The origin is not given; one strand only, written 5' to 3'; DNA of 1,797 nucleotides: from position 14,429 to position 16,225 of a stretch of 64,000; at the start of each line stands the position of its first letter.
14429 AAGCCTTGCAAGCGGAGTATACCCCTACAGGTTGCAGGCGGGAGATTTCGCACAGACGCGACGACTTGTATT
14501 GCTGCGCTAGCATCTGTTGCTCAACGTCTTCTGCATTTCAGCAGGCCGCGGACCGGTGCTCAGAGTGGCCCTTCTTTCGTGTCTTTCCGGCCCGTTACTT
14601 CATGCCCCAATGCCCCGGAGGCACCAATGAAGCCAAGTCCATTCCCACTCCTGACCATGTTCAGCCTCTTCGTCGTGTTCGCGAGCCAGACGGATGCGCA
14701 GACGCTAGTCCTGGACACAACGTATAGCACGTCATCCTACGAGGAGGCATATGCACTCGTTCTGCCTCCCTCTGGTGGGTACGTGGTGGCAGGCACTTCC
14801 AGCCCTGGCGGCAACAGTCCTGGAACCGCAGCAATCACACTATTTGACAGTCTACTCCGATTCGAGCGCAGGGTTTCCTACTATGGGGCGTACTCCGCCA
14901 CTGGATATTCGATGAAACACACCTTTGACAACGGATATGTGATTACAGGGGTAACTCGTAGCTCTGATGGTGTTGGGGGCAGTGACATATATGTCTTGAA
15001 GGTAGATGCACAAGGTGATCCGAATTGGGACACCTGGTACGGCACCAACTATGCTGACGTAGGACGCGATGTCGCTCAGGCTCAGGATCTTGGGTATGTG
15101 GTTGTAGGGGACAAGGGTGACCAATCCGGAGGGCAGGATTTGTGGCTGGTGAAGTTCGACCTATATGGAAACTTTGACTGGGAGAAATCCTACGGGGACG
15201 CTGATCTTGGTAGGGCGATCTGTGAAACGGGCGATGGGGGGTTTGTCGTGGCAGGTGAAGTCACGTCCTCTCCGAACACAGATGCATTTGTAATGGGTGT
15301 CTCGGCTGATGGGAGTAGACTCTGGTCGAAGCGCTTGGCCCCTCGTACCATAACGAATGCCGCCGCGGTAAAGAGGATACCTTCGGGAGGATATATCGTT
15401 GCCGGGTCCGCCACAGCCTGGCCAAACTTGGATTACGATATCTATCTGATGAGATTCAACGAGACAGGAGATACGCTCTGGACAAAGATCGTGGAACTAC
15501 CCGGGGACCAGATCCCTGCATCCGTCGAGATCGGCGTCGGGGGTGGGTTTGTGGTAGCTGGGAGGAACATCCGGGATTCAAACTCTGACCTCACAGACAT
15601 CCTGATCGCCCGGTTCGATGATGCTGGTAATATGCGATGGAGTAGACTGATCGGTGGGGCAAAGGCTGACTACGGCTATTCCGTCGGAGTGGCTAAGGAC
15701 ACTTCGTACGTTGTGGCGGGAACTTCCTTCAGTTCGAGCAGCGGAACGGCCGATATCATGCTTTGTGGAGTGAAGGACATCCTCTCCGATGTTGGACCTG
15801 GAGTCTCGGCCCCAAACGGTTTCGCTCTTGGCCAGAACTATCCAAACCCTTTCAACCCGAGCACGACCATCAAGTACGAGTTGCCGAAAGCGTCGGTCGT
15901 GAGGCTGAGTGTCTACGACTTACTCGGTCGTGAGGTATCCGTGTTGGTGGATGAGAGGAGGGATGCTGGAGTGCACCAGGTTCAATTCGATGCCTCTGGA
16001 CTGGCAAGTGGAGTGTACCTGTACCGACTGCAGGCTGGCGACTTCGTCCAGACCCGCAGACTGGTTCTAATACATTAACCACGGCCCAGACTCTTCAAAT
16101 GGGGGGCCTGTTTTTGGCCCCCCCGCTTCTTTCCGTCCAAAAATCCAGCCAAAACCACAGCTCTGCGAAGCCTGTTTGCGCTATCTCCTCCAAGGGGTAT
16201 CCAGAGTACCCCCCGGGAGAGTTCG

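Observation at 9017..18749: Roughly 9.7 kb tRNA-Pro-linked integrated island carrying T9SS cargo genes, with a nonsense-inactivated integrase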

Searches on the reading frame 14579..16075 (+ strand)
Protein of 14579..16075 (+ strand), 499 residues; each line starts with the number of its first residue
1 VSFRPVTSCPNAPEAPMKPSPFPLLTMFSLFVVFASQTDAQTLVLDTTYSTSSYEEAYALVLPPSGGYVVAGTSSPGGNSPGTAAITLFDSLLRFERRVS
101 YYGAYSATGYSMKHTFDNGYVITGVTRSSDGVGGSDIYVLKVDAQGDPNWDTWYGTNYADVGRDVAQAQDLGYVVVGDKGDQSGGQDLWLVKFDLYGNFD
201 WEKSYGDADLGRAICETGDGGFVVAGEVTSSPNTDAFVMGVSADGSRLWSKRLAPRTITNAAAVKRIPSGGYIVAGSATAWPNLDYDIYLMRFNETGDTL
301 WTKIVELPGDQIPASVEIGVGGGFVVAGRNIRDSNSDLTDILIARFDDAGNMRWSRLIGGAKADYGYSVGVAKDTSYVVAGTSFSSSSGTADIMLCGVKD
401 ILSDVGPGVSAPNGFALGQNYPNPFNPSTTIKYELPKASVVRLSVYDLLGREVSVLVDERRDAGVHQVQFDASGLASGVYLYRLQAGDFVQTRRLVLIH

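Call 9: search_protein_families(library=pfam, proteins=[window:14579-16075:+], max_evalue=0.01)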
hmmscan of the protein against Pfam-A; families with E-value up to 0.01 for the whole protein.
window:14579-16075:+ (499 aa): 1 family
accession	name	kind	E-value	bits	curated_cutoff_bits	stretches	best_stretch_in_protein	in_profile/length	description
PF18962.6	Por_Secre_tail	-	3.1e-10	40.6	27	1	421-496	2-74/75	Secretion system C-terminal sorting domain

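Call 59: search_protein_families(library=ncbifam, proteins=[window:14579-16075:+], max_evalue=0.001)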
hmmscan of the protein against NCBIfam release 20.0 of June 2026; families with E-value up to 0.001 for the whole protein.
window:14579-16075:+ (499 aa): 5 families
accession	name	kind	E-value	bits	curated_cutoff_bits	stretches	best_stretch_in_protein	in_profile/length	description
TIGR04183.1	Por_Secre_tail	domain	1.1e-12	47.8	23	1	421-496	2-70/72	T9SS type A sorting domain-containing protein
NF047494.1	Lepto_SBBP_lipo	equivalog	8.8e-11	41.1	400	0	285-375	159-254/466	SBBP repeat beta-propeller lipoprotein, LipL53 family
NF038113.1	T9SSA_dep_M36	equivalog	9.1e-09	34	885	1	420-497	795-868/869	T9SS-dependent M36 family metallopeptidase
NF052323.1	T9SSA_dep_M6i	equivalog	5.3e-07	28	600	1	420-487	960-1027/1043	T9SS-dependent M6-like inactivated metalloprotease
TIGR02608.1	delta_60_rpt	domain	1.6e-05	24.7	76.5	0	262-297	4-38/55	delta-60 repeat domain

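Call 87: search_protein_families(library=phrogs, proteins=[window:14579-16075:+], max_evalue=0.001)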
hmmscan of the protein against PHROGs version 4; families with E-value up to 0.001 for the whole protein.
window:14579-16075:+ (499 aa): 1 family
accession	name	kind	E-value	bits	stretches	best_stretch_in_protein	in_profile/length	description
phrog_1164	-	unknown function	0.00019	22.2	0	284-303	88-107/114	-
